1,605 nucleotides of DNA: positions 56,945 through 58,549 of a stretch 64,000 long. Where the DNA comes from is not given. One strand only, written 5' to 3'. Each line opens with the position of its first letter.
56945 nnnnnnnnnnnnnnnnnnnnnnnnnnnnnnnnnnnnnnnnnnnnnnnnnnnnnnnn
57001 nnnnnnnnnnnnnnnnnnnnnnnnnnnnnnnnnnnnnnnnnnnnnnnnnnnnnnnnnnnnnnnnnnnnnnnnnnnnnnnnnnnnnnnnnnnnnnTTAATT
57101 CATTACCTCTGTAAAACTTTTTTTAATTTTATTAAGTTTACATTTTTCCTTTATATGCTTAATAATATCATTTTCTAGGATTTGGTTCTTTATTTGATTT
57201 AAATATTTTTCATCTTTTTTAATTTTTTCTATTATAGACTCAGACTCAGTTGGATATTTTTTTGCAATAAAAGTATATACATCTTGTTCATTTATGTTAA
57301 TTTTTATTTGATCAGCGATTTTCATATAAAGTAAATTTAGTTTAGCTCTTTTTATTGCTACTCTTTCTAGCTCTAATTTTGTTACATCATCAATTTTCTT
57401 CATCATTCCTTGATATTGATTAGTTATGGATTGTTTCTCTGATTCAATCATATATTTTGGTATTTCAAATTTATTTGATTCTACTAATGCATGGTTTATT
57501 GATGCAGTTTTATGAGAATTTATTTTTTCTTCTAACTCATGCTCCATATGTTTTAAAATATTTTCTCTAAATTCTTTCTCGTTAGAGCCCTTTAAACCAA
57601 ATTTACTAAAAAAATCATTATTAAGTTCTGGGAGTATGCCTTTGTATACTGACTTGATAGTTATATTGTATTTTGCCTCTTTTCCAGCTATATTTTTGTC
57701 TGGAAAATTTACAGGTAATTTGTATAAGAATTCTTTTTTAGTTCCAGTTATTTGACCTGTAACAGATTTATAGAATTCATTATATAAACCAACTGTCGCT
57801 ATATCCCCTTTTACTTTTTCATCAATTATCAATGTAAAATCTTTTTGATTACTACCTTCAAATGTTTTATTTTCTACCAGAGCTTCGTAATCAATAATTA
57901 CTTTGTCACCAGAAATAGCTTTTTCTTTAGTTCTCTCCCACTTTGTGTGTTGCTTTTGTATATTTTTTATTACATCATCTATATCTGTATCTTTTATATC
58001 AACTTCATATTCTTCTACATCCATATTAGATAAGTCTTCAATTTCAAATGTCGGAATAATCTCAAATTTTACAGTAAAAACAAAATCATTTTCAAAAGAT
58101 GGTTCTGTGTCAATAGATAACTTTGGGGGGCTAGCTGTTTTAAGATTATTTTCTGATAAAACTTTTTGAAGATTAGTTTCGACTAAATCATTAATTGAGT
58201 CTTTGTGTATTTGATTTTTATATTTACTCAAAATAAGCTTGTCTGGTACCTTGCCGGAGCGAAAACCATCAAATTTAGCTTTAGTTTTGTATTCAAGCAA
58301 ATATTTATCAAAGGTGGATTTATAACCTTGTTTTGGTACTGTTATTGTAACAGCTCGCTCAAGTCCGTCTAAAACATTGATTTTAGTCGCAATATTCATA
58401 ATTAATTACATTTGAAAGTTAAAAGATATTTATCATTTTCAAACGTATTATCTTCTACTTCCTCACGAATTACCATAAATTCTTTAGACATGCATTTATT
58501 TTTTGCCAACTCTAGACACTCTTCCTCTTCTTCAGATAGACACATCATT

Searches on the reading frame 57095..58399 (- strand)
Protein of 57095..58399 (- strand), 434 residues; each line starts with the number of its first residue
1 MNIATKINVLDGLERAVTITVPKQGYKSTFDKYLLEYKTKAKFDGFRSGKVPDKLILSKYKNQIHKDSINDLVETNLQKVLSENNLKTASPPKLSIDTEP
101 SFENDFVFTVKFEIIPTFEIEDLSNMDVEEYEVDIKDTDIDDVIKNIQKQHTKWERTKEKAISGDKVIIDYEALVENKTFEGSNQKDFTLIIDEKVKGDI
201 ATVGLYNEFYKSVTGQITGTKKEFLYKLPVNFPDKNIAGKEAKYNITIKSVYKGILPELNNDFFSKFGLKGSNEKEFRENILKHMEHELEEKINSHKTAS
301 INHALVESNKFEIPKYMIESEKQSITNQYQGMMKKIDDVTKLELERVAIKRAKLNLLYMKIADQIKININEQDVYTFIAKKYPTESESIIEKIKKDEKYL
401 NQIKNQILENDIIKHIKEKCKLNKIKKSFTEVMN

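Call 29: search_protein_families(library=pfam, proteins=[window:57095-58399:-], max_evalue=0.001)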
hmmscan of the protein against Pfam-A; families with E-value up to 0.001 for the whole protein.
window:57095-58399:- (434 aa): 2 families
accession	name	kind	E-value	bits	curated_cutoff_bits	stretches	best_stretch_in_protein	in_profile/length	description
PF05697.18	Trigger_N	-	5.5e-33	114.7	22.2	1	6-147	4-144/144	Bacterial trigger factor protein (TF)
PF05698.19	Trigger_C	-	4.4e-12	46.8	22.7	1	275-418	3-162/162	Bacterial trigger factor protein (TF) C-terminus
